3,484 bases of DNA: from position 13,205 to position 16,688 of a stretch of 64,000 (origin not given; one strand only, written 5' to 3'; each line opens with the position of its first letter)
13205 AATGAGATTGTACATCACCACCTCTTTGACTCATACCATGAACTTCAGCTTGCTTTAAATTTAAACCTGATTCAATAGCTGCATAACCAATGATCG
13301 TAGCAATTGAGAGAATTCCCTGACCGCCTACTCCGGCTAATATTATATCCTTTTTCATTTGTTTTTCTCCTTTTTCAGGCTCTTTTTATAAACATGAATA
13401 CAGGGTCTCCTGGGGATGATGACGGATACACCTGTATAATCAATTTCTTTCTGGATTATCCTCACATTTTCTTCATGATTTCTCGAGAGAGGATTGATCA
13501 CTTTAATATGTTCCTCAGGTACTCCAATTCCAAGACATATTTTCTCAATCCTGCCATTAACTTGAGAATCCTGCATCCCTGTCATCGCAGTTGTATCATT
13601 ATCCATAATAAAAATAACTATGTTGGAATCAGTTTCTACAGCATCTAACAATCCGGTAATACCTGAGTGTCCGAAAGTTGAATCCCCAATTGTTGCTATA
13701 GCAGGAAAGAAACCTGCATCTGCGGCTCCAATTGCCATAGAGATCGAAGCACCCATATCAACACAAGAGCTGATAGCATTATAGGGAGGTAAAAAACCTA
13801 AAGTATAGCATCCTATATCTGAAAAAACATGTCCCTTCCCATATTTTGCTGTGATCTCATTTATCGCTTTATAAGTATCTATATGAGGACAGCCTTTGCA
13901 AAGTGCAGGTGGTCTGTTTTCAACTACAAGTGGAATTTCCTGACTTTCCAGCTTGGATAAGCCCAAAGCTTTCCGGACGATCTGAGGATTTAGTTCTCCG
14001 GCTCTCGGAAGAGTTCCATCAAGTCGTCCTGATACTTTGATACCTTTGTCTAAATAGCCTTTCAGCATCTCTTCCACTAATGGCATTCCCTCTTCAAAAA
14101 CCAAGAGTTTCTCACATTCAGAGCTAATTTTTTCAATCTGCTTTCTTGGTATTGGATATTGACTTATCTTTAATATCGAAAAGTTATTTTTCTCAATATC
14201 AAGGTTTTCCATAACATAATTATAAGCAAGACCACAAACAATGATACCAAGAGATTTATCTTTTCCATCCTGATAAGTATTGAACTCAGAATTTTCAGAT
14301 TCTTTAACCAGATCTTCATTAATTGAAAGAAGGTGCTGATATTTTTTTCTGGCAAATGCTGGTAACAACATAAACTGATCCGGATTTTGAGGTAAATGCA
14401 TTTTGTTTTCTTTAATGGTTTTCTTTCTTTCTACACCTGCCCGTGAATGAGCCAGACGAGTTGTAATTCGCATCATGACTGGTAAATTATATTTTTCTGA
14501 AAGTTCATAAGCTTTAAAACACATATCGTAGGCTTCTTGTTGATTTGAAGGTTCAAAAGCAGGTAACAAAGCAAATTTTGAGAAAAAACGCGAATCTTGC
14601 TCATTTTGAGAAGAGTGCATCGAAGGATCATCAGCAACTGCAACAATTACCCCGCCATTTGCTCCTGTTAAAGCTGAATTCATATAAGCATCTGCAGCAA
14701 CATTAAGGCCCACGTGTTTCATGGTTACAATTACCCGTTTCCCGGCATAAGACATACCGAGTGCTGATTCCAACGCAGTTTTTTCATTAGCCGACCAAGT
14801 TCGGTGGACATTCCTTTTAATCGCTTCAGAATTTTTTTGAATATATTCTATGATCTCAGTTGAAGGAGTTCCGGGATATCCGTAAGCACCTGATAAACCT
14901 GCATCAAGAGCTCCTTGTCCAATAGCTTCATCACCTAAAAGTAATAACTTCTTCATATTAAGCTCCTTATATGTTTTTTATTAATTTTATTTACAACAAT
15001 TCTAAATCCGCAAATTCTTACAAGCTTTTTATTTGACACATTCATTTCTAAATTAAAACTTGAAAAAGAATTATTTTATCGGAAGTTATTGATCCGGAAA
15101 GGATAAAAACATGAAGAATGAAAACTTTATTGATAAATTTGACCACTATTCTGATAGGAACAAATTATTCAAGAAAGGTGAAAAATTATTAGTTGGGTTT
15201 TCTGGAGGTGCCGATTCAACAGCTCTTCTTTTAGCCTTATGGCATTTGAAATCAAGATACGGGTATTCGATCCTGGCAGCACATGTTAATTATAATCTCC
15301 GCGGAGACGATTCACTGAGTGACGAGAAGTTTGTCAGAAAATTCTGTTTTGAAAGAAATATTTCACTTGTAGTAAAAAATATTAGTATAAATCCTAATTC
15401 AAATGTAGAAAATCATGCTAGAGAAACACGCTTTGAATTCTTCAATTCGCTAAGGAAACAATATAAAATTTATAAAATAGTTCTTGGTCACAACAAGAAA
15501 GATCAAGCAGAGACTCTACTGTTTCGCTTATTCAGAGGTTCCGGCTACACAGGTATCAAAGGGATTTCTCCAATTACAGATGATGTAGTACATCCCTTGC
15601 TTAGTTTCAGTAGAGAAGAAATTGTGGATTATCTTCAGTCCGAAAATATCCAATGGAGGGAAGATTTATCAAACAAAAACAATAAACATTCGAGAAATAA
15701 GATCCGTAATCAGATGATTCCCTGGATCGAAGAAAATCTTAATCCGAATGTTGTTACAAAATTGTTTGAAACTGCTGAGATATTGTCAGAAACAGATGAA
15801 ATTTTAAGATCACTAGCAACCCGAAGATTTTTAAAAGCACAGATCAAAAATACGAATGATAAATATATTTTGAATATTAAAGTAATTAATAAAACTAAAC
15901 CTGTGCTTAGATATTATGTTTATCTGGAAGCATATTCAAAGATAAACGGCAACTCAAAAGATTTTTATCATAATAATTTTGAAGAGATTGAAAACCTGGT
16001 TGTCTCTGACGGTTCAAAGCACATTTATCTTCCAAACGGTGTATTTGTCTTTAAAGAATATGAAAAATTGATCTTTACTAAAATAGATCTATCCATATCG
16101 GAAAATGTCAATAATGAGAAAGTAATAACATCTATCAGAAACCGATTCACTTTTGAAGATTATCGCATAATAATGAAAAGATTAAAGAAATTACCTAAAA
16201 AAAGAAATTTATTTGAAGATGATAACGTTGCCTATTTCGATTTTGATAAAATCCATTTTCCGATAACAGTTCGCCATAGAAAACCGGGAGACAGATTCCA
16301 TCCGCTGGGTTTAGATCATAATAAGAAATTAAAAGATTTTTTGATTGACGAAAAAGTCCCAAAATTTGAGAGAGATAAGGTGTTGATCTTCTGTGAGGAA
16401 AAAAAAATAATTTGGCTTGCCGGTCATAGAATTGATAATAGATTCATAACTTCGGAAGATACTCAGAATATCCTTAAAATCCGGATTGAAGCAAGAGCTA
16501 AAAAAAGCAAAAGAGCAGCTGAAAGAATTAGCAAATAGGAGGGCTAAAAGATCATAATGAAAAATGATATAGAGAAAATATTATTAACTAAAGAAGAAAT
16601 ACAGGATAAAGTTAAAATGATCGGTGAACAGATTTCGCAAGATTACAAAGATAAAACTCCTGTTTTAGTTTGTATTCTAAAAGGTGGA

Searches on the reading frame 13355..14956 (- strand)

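Call 56: search_protein_families(library=pfam, proteins=[window:13355-14956:-], max_evalue=0.00001)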
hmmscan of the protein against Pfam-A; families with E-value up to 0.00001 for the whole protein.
window:13355-14956:- (533 aa): 2 families
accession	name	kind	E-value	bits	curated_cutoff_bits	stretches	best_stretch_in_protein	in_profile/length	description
PF01855.24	POR_N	-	4.6e-14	53.1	27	1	15-189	2-179/231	Pyruvate flavodoxin/ferredoxin oxidoreductase, thiamine diP-bdg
PF02775.26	TPP_enzyme_C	-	2.1e-13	50.8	21.9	1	380-465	1-94/151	Thiamine pyrophosphate enzyme, C-terminal TPP binding domain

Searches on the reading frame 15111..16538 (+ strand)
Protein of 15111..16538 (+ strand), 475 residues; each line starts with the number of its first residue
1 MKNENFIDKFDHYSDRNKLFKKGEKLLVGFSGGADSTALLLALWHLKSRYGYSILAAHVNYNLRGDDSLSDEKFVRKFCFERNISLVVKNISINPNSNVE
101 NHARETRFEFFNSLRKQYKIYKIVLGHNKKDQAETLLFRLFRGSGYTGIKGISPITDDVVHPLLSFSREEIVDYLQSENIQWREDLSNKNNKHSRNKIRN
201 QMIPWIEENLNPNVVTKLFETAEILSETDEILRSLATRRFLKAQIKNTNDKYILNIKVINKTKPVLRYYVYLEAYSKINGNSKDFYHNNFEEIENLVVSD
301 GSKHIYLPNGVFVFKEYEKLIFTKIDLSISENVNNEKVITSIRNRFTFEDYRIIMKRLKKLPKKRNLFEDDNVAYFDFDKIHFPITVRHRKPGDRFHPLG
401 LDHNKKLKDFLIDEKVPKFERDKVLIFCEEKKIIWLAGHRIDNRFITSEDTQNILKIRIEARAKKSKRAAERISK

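Call 56: search_protein_families(library=pfam, proteins=[window:15111-16538:+], max_evalue=0.00001)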
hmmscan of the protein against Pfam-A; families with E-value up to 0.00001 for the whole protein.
window:15111-16538:+ (475 aa): 2 families
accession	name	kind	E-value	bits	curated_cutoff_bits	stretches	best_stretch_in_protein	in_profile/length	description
PF01171.26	ATP_bind_3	-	1.3e-49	168.8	27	1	25-201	1-182/182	PP-loop family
PF11734.13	TilS_C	-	7.8e-16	57.7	22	1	385-454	1-70/74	TilS substrate C-terminal domain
